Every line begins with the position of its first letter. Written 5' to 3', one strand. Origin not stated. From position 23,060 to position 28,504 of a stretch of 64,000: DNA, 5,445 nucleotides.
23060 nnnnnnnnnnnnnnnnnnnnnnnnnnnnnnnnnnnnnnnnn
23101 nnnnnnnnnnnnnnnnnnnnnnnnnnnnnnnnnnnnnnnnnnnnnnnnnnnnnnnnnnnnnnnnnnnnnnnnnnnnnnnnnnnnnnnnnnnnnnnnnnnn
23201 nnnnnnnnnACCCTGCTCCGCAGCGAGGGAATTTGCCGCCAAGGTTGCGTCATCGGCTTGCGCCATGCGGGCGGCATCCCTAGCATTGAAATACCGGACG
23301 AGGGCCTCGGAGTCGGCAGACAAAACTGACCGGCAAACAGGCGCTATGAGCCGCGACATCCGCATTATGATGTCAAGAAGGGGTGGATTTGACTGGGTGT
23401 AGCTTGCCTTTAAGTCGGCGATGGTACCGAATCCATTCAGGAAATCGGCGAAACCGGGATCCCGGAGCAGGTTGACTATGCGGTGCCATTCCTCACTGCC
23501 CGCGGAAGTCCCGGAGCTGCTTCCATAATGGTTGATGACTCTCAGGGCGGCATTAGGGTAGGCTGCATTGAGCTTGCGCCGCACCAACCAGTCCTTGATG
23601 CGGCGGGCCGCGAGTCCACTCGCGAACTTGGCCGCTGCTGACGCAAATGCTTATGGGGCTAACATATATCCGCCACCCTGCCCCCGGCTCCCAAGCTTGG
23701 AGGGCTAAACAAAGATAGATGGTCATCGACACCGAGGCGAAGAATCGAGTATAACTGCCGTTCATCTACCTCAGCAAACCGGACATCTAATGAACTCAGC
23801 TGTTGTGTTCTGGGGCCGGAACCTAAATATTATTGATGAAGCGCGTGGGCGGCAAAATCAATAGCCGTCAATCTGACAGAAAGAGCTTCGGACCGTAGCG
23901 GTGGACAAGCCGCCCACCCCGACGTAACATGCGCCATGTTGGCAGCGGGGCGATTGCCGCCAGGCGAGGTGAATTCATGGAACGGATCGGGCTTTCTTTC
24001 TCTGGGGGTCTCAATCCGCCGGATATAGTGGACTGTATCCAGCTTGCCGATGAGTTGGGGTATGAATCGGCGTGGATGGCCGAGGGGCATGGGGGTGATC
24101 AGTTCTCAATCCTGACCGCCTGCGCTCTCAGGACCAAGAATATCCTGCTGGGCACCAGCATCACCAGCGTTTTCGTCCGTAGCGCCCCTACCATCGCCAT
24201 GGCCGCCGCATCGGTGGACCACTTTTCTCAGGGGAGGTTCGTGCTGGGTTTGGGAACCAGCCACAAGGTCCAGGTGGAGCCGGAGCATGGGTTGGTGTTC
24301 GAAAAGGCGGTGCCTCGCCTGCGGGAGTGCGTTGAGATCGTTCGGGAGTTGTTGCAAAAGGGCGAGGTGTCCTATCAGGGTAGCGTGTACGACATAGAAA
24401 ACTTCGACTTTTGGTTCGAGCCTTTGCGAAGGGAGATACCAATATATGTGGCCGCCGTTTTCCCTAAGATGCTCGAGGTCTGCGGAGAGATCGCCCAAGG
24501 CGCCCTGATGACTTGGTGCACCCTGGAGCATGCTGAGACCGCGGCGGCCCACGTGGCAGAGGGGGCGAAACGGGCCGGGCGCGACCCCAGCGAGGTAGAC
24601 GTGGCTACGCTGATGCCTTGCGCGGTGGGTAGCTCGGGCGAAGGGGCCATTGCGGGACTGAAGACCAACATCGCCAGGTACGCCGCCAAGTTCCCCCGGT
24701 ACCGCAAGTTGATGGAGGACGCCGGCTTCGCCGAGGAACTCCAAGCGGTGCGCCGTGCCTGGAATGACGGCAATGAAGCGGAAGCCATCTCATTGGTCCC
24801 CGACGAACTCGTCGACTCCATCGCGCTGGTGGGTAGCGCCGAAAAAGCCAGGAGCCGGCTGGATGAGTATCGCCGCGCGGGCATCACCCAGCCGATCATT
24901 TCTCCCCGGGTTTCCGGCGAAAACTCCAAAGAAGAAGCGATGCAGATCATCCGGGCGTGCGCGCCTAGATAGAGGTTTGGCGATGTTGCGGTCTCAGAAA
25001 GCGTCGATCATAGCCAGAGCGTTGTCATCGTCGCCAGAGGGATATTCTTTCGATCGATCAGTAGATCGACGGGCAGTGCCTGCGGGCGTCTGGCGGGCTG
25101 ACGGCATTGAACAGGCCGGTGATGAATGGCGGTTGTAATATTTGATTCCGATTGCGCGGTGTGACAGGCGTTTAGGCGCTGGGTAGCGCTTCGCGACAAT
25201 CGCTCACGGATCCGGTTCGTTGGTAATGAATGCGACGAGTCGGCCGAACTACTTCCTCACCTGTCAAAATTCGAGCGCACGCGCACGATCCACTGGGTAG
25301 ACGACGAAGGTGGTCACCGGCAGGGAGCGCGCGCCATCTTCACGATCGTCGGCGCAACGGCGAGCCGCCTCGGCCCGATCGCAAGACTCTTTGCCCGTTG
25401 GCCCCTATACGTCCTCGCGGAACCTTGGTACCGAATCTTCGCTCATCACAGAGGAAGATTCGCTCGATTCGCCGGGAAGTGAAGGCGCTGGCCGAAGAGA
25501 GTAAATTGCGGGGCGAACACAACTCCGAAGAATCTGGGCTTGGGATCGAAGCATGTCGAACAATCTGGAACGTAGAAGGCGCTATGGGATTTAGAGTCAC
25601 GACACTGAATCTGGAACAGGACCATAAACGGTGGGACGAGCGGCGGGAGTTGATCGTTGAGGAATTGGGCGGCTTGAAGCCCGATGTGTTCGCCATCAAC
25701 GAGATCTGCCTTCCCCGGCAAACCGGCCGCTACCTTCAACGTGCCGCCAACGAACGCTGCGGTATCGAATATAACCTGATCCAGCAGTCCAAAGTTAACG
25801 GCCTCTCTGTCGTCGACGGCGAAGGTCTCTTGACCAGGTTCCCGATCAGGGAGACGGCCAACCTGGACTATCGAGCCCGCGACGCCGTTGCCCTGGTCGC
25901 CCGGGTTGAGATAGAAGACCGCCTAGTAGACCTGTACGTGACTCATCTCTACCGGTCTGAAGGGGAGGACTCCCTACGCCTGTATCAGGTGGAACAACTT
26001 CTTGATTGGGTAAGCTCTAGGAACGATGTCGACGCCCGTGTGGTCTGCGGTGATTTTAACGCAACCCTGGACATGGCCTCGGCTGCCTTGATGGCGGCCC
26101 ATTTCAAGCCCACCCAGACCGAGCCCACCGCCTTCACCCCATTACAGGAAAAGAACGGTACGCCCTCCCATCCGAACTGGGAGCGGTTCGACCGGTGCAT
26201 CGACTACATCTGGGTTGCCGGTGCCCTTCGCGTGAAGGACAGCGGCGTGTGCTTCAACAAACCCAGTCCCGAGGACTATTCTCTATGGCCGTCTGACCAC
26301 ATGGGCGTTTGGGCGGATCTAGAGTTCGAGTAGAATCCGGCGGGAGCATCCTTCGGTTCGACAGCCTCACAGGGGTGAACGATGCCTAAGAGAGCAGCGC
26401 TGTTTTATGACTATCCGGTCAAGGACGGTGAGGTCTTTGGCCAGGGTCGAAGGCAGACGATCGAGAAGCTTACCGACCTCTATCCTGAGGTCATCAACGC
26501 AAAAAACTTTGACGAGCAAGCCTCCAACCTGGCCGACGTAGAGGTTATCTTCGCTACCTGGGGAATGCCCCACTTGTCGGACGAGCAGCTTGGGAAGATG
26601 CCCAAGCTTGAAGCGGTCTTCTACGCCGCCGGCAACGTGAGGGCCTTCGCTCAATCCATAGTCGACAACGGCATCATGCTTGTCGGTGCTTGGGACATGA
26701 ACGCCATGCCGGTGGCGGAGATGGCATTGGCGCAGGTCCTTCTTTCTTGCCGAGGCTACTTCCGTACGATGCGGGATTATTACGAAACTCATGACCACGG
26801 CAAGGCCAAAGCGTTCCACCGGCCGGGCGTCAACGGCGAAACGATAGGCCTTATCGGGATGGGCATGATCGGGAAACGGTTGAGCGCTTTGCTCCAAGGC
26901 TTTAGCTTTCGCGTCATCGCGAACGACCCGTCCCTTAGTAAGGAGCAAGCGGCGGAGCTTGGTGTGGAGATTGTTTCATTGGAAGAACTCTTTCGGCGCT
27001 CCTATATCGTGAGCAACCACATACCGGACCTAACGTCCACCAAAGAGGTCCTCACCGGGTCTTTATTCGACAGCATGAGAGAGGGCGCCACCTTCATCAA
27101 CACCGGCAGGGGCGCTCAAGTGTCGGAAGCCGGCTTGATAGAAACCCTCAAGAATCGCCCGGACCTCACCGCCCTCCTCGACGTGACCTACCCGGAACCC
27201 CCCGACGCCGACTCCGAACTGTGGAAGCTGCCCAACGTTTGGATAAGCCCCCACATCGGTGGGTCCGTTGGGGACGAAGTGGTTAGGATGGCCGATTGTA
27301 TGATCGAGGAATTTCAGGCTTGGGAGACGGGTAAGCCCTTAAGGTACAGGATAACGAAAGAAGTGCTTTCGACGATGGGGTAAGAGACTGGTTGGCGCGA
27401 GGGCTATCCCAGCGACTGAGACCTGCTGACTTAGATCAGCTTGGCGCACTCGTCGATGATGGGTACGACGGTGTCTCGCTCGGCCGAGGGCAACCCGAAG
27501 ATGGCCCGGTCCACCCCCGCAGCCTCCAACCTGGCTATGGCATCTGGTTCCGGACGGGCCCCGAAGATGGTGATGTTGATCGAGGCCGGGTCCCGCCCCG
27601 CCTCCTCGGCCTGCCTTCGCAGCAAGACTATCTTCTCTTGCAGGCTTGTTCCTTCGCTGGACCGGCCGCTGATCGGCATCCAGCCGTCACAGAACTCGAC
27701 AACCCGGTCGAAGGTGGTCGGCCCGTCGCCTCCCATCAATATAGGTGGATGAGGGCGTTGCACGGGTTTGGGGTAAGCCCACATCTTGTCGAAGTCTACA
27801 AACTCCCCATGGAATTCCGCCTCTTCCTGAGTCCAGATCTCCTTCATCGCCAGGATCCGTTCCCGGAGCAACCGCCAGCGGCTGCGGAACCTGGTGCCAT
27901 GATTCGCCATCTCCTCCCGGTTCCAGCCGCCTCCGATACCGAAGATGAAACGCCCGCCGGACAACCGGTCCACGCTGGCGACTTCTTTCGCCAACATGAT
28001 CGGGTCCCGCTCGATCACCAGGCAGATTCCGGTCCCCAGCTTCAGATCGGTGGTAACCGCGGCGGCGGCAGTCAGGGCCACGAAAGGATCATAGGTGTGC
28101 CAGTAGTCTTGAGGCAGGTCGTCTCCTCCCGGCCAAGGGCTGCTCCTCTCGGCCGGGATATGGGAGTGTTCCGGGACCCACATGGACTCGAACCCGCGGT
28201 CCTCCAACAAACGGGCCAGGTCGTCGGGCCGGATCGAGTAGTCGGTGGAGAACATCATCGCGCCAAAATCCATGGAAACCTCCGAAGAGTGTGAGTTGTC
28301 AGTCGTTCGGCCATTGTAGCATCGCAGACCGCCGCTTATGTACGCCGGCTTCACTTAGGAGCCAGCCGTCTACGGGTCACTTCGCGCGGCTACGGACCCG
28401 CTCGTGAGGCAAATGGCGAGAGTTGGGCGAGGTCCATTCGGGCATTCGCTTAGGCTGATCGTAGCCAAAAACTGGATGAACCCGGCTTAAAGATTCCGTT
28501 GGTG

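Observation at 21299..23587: Orphan STAND NTPase with an unassigned N-terminal domain: possible Avs-like sensor or unknown signalling ATPase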

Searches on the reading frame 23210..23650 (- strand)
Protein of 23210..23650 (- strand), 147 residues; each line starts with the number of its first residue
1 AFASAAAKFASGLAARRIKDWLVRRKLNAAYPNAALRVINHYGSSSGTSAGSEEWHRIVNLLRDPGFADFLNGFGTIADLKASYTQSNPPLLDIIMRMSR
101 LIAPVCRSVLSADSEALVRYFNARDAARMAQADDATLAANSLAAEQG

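Call 60: predict_structure(alignment_id=A4)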
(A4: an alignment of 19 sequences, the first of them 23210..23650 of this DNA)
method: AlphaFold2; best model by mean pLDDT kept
length: 147 residues; sequences in the alignment: 19
mean_pLDDT: 87.5   pTM: 0.69
mean pLDDT of the five models: 87.5, 86.5, 82.8, 82.1, 79.5
residues with pLDDT >= 90: 80; 70-90: 56; 50-70: 11; < 50: 0
segments of 3 or more residues with pLDDT < 50: none
pLDDT, mean of each block of 10 residues (from residue 1): 65 77 87 95 87 94 94 91 93 94 90 83 83 90 89
secondary structure, 60 per line:
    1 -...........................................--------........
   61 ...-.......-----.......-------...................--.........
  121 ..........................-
elements in order: H2-44 H53-63 H65-71 H77-83 H91-109 H112-146

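Call 63: fold_search(model_id=the predicted structure, library=pdb)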
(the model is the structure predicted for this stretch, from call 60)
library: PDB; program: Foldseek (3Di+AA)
matches with E <= 10: 98; with E <= 0.001: 0
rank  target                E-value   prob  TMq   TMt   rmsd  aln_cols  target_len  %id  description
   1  1nwm                  1.6e+00  0.16  0.25  0.33  13.1       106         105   16  GAT domain of human GGA1 (released 2003-03-25)
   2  9n22_H                1.7e+00  0.13  0.23  0.16  12.7        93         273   15  Y20S (Sec18-Sec17-Sec9-Sso1-Snc1) EDTA - Class 2 (released 2025-10-01)
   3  7dgw                  2.1e+00  0.09  0.20  0.26  12.3       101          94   14  De novo designed protein H4A2S (released 2021-11-24)
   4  7dey_B                2.8e+00  0.13  0.28  0.22  12.0       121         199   12  Structure of Dicer from Pichia stipitis (released 2021-05-05)
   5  9n22_K                2.9e+00  0.11  0.26  0.18  19.3       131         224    8  Y20S (Sec18-Sec17-Sec9-Sso1-Snc1) EDTA - Class 2 (released 2025-10-01)
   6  9v7j_7                3.1e+00  0.11  0.29  0.28   8.1       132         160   19  Phycobilisome core from Gloeobacter violaceus PCC 7421 (released 2025-09-24)
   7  7pgg_A                3.1e+00  0.09  0.23  0.23  15.5       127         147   16  NaVAb1p detergent (DM) (released 2022-06-15)
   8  4ad8                  3.1e+00  0.03  0.15  0.07  23.1       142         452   16  Crystal structure of a deletion mutant of Deinococcus radiodurans RecN (released 2012-12-12)
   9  3lmf                  3.3e+00  0.10  0.26  0.33   9.1       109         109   15  Crystal Structure of Nmul_A1745 protein from Nitrosospira multiformis, Northeast Structural Genomics Consortium Target N (released 2010-02-16)
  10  8j2y_A                3.3e+00  0.07  0.24  0.13   8.5        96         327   14  Acidimicrobiaceae bacterium photocobilins protein, dark state (released 2024-04-10)
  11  2w4m                  3.5e+00  0.13  0.31  0.20   8.1       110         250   14  The Crystal Structure of human N-acetylneuraminic acid phosphatase, NANP (released 2008-12-23)
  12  6vgc_B                3.5e+00  0.07  0.22  0.22  15.6       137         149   11  Crystal Structures of FLAP bound to DG-031 (released 2020-12-02)
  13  7bxo_G                3.5e+00  0.06  0.18  0.20  11.9        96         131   19  Crystal structure of the toxin-antitoxin with AMP-PNP (released 2020-09-30)
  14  9i1r_A                3.7e+00  0.15  0.35  0.33   8.3       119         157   18  Structure of the bicylindrical allophycocyanin core expressed during far-red light photoacclimation (FaRLiP) (released 2025-07-02)
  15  3lg7_C                3.7e+00  0.08  0.22  0.26  20.5       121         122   10  Crystal structure of HIV epitope-scaffold 4E10_S0_1EZ3A_002_C (released 2010-09-22)
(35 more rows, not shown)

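Call 77: fold_search(model_id=the predicted structure, library=viral)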
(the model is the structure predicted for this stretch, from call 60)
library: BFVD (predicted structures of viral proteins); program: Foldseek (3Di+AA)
matches with E <= 10: 228; with E <= 0.001: 0
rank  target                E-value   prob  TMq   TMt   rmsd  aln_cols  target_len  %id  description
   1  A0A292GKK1            7.3e-01  0.23  0.24  0.27  15.0        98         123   15  (no name in the UniProt tables at hand)
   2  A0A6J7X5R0            7.3e-01  0.13  0.21  0.15  16.4       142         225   16  Uncharacterized protein [uncultured Caudovirales phage]
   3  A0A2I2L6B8            7.3e-01  0.12  0.20  0.14  13.3       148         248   14  Uncharacterized protein [Orpheovirus IHUMI-LCC2]
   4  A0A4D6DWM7            9.7e-01  0.09  0.19  0.21  15.8       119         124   17  Uncharacterized protein [Edwardsiella phage pEt-SU]
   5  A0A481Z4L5            1.2e+00  0.30  0.36  0.17  16.3       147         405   12  Putative RING finger E3 ubiquitin ligase [Pithovirus LCPAC201]
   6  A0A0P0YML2            1.2e+00  0.09  0.20  0.07  19.9       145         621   18  (no name in the UniProt tables at hand)
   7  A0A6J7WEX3            1.3e+00  0.38  0.35  0.35   7.4       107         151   11  Uncharacterized protein [uncultured Caudovirales phage]
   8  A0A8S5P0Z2            1.3e+00  0.12  0.23  0.23  18.2       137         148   12  Holin [Siphoviridae sp. ctXZQ9]
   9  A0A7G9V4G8            1.4e+00  0.15  0.27  0.33  13.1       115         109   16  (no name in the UniProt tables at hand)
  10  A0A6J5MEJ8            1.6e+00  0.15  0.22  0.40   9.0        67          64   12  Uncharacterized protein [uncultured Caudovirales phage]
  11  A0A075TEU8            1.8e+00  0.15  0.27  0.17   6.7        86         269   16  Orf00052 (Fragment) [uncultured crAssphage]
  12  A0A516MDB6            1.8e+00  0.10  0.24  0.25  10.1       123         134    8  (no name in the UniProt tables at hand)
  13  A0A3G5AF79            1.8e+00  0.08  0.19  0.16  10.5       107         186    8  Uncharacterized protein [Satyrvirus sp.]
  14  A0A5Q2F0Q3            2.0e+00  0.08  0.21  0.27   8.1        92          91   16  Helix-turn-helix DNA binding domain protein [Gordonia phage Sixama]
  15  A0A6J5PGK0            2.0e+00  0.08  0.20  0.27  14.0       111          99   14  Uncharacterized protein [uncultured Caudovirales phage]
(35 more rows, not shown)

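Call 82: find_homologous_proteins(query=A4, max_evalue=0.1)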
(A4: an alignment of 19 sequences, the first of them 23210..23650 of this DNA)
Query A4 (19 sequences): 8000 candidates shared short words with the query, none scored E <= 0.1.

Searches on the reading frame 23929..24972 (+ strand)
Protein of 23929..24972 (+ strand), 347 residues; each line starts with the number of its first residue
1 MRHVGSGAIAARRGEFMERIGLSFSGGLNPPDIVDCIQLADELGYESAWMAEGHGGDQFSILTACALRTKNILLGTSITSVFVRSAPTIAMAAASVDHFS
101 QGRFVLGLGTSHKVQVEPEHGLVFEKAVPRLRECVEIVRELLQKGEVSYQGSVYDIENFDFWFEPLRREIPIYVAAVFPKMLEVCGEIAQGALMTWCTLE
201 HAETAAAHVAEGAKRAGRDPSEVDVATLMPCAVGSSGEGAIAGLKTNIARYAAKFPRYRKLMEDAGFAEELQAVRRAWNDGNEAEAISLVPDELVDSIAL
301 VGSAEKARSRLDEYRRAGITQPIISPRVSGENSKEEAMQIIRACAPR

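Call 31: search_protein_families(library=pfam, max_evalue=0.001, proteins=[window:23929-24972:+])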
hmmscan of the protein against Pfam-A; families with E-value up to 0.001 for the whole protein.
window:23929-24972:+ (347 aa): 1 family
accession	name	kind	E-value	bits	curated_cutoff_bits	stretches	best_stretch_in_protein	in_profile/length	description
PF00296.26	Bac_luciferase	-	2.6e-73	247.6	27.9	1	29-321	21-314/314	Luciferase-like monooxygenase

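Call 52: search_protein_families(library=padloc, max_evalue=0.01, proteins=[window:23929-24972:+])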
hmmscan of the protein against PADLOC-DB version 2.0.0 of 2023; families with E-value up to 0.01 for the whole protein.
window:23929-24972:+ (347 aa): 1 family
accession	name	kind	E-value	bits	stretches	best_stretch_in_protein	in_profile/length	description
PDLC01078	C3a156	-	3.2e-20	70.9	1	37-212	20-185/268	oxidoreductase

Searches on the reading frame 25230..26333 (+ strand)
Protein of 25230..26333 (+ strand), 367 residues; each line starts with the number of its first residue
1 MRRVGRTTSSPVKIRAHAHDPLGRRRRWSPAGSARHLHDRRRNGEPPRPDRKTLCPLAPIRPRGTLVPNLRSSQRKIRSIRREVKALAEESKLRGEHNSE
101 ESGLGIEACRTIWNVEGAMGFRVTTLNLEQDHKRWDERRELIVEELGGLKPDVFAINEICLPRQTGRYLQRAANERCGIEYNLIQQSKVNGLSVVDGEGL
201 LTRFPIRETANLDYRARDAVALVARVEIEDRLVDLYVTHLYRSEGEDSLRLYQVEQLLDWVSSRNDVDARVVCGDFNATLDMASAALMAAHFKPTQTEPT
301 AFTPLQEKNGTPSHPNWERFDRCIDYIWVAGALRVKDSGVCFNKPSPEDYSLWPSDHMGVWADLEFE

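Call 31: search_protein_families(library=pfam, max_evalue=0.001, proteins=[window:25230-26333:+])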
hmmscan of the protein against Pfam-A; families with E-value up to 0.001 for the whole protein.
window:25230-26333:+ (367 aa): 1 family
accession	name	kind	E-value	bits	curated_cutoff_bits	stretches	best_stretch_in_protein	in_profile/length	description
PF03372.29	Exo_endo_phos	-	4.9e-16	59.6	24.5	1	113-357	3-225/225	Endonuclease/Exonuclease/phosphatase family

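Call 52: search_protein_families(library=padloc, max_evalue=0.01, proteins=[window:25230-26333:+])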
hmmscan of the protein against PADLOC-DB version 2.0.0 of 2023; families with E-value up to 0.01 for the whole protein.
window:25230-26333:+ (367 aa): 0 families

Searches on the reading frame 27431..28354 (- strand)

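Call 31: search_protein_families(library=pfam, max_evalue=0.001, proteins=[window:27431-28354:-])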
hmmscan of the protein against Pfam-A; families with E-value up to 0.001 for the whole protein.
window:27431-28354:- (307 aa): 1 family
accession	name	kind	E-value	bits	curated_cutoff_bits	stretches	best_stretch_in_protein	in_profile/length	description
PF00296.26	Bac_luciferase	-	1.2e-51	176.4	27.9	1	45-264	27-225/314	Luciferase-like monooxygenase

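Call 52: search_protein_families(library=padloc, max_evalue=0.01, proteins=[window:27431-28354:-])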
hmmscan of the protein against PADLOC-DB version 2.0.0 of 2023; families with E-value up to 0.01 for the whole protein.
window:27431-28354:- (307 aa): 1 family
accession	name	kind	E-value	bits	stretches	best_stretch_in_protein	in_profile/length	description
PDLC01078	C3a156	-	1.6e-08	32.6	1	47-219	20-161/268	oxidoreductase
